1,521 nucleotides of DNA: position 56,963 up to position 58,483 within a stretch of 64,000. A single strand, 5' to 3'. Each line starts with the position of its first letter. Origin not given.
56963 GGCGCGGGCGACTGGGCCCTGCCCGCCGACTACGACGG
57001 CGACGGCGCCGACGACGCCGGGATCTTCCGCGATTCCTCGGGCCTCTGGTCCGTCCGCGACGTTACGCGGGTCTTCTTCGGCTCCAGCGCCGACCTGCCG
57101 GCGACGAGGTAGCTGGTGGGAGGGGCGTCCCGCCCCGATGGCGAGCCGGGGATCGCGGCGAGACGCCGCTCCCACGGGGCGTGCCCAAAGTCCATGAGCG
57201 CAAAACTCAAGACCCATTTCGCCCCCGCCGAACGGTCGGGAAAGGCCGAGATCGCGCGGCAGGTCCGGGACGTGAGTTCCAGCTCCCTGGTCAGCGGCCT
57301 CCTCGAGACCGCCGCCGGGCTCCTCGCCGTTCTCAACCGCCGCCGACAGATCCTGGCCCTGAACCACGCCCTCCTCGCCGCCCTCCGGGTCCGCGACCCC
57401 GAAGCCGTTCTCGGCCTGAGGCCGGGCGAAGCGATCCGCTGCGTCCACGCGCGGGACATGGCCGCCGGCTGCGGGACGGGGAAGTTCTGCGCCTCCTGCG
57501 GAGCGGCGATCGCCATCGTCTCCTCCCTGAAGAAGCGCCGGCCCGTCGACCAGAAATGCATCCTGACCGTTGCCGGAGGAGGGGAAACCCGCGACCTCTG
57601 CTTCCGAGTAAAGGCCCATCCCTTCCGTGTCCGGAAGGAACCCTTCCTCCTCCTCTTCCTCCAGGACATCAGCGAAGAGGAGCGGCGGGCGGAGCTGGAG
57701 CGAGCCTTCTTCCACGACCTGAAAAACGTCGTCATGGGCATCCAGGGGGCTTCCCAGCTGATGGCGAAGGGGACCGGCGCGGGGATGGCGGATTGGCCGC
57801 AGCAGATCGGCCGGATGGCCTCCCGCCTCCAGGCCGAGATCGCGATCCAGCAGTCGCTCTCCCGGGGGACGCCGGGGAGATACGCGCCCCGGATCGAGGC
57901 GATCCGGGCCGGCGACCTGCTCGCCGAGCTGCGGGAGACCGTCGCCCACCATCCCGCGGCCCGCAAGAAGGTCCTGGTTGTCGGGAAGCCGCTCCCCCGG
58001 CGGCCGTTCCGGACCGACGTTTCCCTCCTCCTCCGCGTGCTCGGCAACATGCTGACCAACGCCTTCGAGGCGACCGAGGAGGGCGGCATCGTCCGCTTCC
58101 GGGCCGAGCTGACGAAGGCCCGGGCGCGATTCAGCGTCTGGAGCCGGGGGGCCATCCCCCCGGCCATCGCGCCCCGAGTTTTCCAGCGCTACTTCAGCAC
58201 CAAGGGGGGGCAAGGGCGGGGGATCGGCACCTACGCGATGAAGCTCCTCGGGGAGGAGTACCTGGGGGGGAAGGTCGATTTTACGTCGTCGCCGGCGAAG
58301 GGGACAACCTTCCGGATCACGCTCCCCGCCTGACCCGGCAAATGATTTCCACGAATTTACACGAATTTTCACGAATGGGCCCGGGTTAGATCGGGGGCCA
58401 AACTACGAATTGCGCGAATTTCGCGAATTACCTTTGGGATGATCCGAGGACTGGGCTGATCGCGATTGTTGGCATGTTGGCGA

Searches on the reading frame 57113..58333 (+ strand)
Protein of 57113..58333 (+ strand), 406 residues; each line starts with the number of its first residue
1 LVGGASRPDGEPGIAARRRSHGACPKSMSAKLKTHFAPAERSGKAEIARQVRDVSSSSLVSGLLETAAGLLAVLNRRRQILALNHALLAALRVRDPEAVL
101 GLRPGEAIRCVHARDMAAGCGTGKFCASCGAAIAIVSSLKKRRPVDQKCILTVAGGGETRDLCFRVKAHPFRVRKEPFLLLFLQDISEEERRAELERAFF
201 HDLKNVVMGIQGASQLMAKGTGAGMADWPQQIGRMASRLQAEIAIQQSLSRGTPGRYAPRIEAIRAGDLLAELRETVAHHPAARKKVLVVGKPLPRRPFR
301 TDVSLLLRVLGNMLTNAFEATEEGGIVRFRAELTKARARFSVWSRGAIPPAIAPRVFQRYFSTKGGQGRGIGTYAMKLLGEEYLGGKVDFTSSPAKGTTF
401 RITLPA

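Call 50: search_protein_families(library=ncbifam, proteins=[window:57113-58333:+], max_evalue=0.00001)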
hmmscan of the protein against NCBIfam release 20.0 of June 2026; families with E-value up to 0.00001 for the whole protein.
window:57113-58333:+ (406 aa): 16 families
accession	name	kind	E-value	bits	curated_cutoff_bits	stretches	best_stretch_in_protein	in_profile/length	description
TIGR02916.1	PEP_his_kin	equivalog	1.7e-16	59.9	300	1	262-405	541-679/679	XrtA/PEP-CTERM system histidine kinase PrsK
NF046044.1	PnpS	equivalog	1.7e-14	53.6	400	1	161-405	134-390/390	two-component system histidine kinase PnpS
NF008312.0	PRK11100.1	equivalog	1.2e-13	50.8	356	1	198-405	262-473/477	two-component system sensor histidine kinase CreC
NF007688.0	PRK10364.1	equivalog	1.8e-11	43.4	479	1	301-405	347-450/460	two-component system sensor histidine kinase ZraS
TIGR02966.1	phoR_proteo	equivalog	6.9e-11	41.7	334.2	1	160-403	81-332/333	phosphate regulon sensor histidine kinase PhoR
NF008298.1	PRK11086.1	subfamily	1.8e-10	39.9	520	1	295-405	413-524/529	DcuS/MalK family sensor histidine kinase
NF008468.0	PRK11360.1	equivalog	2.5e-10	39.4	646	1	300-405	501-607/616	two-component system sensor histidine kinase AtoS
NF041832.1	near_NosP_CTERM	subfamily_domain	7.2e-10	38.5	400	1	250-405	67-224/370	NahK/ErcS family hybrid sensor histidine kinase/response regulator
NF038348.1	T2SS_HK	subfamily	2.7e-09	36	450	1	304-405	470-572/574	histidine kinase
NF052574.1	HisKinEspCMyxo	equivalog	4.9e-08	31.6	1200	1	308-406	533-637/785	serine histidine kinase EspC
NF033092.0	HK_WalK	equivalog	2.2e-07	29.9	725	1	302-405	485-593/594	cell wall metabolism sensor histidine kinase WalK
NF008302.0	PRK11091.1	equivalog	8.9e-07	27.5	838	1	293-405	387-504/779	aerobic respiration two-component sensor histidine kinase ArcB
NF011874.0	PRK15347.1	equivalog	1.4e-06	26.7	852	1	289-405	498-613/921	two component system sensor kinase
NF053867.1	SprKinKinDBac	equivalog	1.7e-06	26.8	775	1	309-406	401-497/500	sporulation kinase KinD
NF047874.1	MASE3_PAS_HK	subfamily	5.8e-06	25.4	560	0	301-406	515-625/655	MASE3 domain-containing sensor histidine kinase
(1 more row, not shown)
